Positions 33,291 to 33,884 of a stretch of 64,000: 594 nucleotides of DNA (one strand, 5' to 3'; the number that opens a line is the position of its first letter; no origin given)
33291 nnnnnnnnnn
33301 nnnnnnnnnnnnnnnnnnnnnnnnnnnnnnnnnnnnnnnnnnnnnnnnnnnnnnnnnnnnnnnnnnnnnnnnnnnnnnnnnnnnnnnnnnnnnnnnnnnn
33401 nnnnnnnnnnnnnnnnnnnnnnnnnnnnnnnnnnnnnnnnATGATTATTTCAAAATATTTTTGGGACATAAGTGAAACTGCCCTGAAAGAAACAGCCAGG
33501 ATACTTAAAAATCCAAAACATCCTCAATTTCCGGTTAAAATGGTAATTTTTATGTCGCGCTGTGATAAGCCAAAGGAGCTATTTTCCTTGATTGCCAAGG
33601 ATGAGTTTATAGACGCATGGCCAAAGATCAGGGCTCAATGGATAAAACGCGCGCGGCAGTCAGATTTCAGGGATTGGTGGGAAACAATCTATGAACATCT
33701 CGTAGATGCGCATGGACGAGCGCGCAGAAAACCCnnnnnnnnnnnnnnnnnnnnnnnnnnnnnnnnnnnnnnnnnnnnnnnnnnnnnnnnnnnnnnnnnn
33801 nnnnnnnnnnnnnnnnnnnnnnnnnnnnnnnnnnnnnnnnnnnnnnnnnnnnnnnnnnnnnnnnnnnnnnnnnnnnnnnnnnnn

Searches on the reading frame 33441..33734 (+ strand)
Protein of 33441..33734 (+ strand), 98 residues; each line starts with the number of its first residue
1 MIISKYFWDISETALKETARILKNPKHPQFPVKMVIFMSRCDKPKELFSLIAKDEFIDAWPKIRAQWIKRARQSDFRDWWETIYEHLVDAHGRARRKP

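Call 36: search_protein_representatives(alignment_id=A3)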
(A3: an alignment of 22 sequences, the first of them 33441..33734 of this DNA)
Query: 22 sequences, 98 profile positions. Proteins with E-value up to 0.001 (for the whole library): 83; up to 1e-10: 34; up to 1e-30: 9. The best 83 are listed.
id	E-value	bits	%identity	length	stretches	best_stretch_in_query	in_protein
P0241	5.0e-42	157.9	-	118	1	1-97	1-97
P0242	4.2e-38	145.3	-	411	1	1-95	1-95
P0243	1.3e-36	140.5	-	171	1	1-92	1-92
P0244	1.9e-36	140.0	-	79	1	1-79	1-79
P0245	6.7e-36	138.2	-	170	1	1-93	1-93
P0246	1.6e-33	130.6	-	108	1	3-82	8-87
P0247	2.2e-33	130.1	-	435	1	1-87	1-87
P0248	5.2e-33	128.9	-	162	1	1-92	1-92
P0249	8.8e-32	125.0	-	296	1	1-93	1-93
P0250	2.6e-30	120.3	-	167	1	1-94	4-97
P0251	3.8e-29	116.5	-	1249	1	1-97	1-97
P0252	1.8e-28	114.4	-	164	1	1-91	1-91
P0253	5.2e-28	112.9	-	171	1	1-92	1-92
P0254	6.0e-28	112.7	-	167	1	1-88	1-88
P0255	1.6e-27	111.4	-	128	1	1-92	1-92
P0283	8.2e-08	48.1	-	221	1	6-94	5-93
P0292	9.6e-07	44.7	-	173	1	4-92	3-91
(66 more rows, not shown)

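Call 41: find_encoding_contigs(protein=P0283, flank=3000, max_places=3)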
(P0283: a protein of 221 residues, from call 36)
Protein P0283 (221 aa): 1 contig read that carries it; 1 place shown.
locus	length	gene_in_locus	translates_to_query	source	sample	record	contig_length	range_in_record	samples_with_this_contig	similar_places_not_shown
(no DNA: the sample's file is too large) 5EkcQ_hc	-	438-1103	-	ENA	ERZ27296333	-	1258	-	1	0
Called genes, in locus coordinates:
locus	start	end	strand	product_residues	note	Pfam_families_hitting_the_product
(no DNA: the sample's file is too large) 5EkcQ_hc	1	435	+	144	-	?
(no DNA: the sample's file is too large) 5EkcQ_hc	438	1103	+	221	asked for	PF01381:HTH_3, PF12844:HTH_19, PF13560:HTH_31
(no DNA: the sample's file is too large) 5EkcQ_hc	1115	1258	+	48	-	?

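Call 42: find_encoding_contigs(protein=P0292, flank=3000, max_places=3)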
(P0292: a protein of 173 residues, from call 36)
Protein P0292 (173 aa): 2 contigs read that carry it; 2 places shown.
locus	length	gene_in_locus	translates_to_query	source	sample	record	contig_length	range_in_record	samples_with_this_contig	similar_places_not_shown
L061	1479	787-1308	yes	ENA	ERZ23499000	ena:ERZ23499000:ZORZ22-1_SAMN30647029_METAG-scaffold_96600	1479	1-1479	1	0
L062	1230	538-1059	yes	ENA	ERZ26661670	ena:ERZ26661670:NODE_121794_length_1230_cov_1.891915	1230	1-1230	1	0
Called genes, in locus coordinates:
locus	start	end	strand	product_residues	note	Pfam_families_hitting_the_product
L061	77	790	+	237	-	PF08843:AbiEii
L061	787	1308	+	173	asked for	PF13560:HTH_31, PF01381:HTH_3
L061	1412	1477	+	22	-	?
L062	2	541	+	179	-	?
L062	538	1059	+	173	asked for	PF13560:HTH_31, PF01381:HTH_3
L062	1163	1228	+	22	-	?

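Call 50: predict_structure(alignment_id=A3)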
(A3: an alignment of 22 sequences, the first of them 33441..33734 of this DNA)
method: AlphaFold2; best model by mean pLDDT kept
length: 98 residues; sequences in the alignment: 22
mean_pLDDT: 80.0   pTM: 0.64
mean pLDDT of the five models: 80.0, 79.0, 78.7, 77.8, 75.7
residues with pLDDT >= 90: 0; 70-90: 84; 50-70: 12; < 50: 2
segments of 3 or more residues with pLDDT < 50: none
pLDDT, mean of each block of 10 residues (from residue 1): 73 84 84 86 81 85 86 76 85 56
secondary structure, 60 per line:
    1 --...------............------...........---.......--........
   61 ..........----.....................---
elements in order: H12-23 H30-40 H44-50 H53-70 H75-95

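Call 57: fold_search(model_id=the predicted structure, library=pdb)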
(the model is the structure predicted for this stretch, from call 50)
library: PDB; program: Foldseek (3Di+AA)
matches with E <= 10: 26; with E <= 0.001: 0
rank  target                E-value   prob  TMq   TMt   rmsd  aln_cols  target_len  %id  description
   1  1r5q                  2.6e+00  0.08  0.26  0.27  11.6        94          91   17  Crystal Structure Analysis of Kai A from PCC7120 (released 2004-05-04)
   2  3net_A                2.7e+00  0.09  0.26  0.09  11.1       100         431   14  Crystal structure of histidyl-tRNA synthetase from Nostoc sp. PCC 7120 (released 2010-08-04)
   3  3whc_A                2.7e+00  0.04  0.21  0.12  15.2       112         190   17  Crystal structure of a transcriptional regulator FadR from Bacillus subtilis in complex with stearoyl-CoA (released 2014-03-19)
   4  5e6p_A                4.7e+00  0.02  0.17  0.06  15.6       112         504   18  PlexinB2 cytoplasmic region/PDZ-RhoGEF PDZ domain complex (released 2015-11-18)
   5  8ato_A                5.0e+00  0.06  0.26  0.02   9.9        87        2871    9  Structure of the giant inhibitor of apoptosis, BIRC6 bound to the regulator SMAC (released 2023-03-08)
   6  8eao_B                5.0e+00  0.03  0.20  0.05  17.2       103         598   13  Cryo-EM structure of the in-situ gp1-gp4 complex from bacteriophage P22 (released 2023-09-06)
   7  2v7c_B                6.9e+00  0.02  0.21  0.14  12.2        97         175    8  Crystal Structure of Rev-Erb beta (released 2007-10-23)
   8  6lqr_BE               7.3e+00  0.06  0.33  0.06   8.7        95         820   14  Cryo-EM structure of 90S small subunit preribosomes in transition states (State C) (released 2020-09-16)
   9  3ub0_B                7.7e+00  0.04  0.25  0.29  10.3        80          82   12  Crystal structure of the nonstructural protein 7 and 8 complex of Feline Coronavirus (released 2012-02-22)
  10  4oww_A                7.7e+00  0.04  0.25  0.09   7.3        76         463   16  Structural basis of SOSS1 in complex with a 35nt ssDNA (released 2014-04-16)
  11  8tvu_A                7.7e+00  0.04  0.25  0.05  18.6       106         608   13  In situ cryo-EM structure of bacteriophage P22 portal protein: head-to-tail protein complex at 3.0A resolution (released 2023-11-29)
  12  6owy_A                7.7e+00  0.03  0.22  0.23  17.1        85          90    8  Spy H96L:Im7 K20pI-Phe complex; multiple anomalous datasets contained herein for element identification (released 2019-05-29)
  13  7qod_A                8.2e+00  0.12  0.44  0.24   9.1        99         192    9  Native structure of a small alarmone hydrolase (RelH) from Corynebacterium glutamicum (released 2022-07-13)
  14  3br5_A                8.2e+00  0.02  0.23  0.14  14.4        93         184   14  Crystal Structure of the Complex of Rhodamine 6G Bound to QacR(E90Q), a Mutant of a Multidrug Binding Transcriptional  (released 2008-12-23)
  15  4akr_C                8.7e+00  0.06  0.26  0.12   6.1        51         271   16  Crystal Structure of the cytoplasmic actin capping protein Cap32_34 from Dictyostelium discoideum (released 2012-07-04)
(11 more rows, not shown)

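Call 81: search_protein_families(library=phrogs, proteins=[window:33441-33734:+], max_evalue=0.01)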
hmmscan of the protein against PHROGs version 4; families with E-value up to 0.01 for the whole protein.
window:33441-33734:+ (98 aa): 0 families

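Call 82: fold_search(model_id=the predicted structure, library=viral)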
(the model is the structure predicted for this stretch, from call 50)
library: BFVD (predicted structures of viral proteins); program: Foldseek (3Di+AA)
matches with E <= 10: 45; with E <= 0.001: 0
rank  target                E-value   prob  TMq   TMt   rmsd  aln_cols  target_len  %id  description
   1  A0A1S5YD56            3.1e+00  0.10  0.31  0.13  10.9       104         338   14  Uncharacterized protein [Leptopilina boulardi filamentous virus]
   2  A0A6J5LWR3            3.3e+00  0.08  0.26  0.05   8.5        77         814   14  Primase, C-terminal 2 [uncultured Caudovirales phage]
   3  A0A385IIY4            3.5e+00  0.05  0.21  0.19  14.9        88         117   17  Uncharacterized protein [Acinetobacter phage KARL-1]
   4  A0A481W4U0            3.7e+00  0.12  0.27  0.17   6.6        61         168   15  Uncharacterized protein [Pseudomonas phage Psa21]
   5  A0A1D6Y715            3.7e+00  0.03  0.21  0.13  14.3       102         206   18  (no name in the UniProt tables at hand)
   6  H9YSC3                4.4e+00  0.03  0.21  0.06  13.8       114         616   13  (no name in the UniProt tables at hand)
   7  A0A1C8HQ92            4.6e+00  0.05  0.25  0.09  18.5       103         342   12  (no name in the UniProt tables at hand)
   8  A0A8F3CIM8            5.4e+00  0.06  0.34  0.16   7.8       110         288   22  Uncharacterized protein [Ranid herpesvirus 4]
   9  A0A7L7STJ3            5.4e+00  0.05  0.25  0.14  13.8       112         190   14  Tail assembly chaperone [Gordonia phage Clown]
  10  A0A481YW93            5.8e+00  0.06  0.30  0.12   9.0        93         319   17  Uncharacterized protein [Marseillevirus LCMAC103]
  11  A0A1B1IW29            5.8e+00  0.04  0.28  0.19  11.6       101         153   13  (no name in the UniProt tables at hand)
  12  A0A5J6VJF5            5.8e+00  0.04  0.25  0.15  14.4       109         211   19  Uncharacterized protein [Megaviridae environmental sample]
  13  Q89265                5.8e+00  0.04  0.26  0.09  11.5        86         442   14  Polyprotein (Fragment) [Wheat streak mosaic virus]
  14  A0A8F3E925            5.8e+00  0.03  0.22  0.17  15.0        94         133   14  (no name in the UniProt tables at hand)
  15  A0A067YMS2            5.8e+00  0.03  0.21  0.11  10.2        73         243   14  RNA-dependent RNA polymerase (Fragment) [Rhesus macaque recovirus]
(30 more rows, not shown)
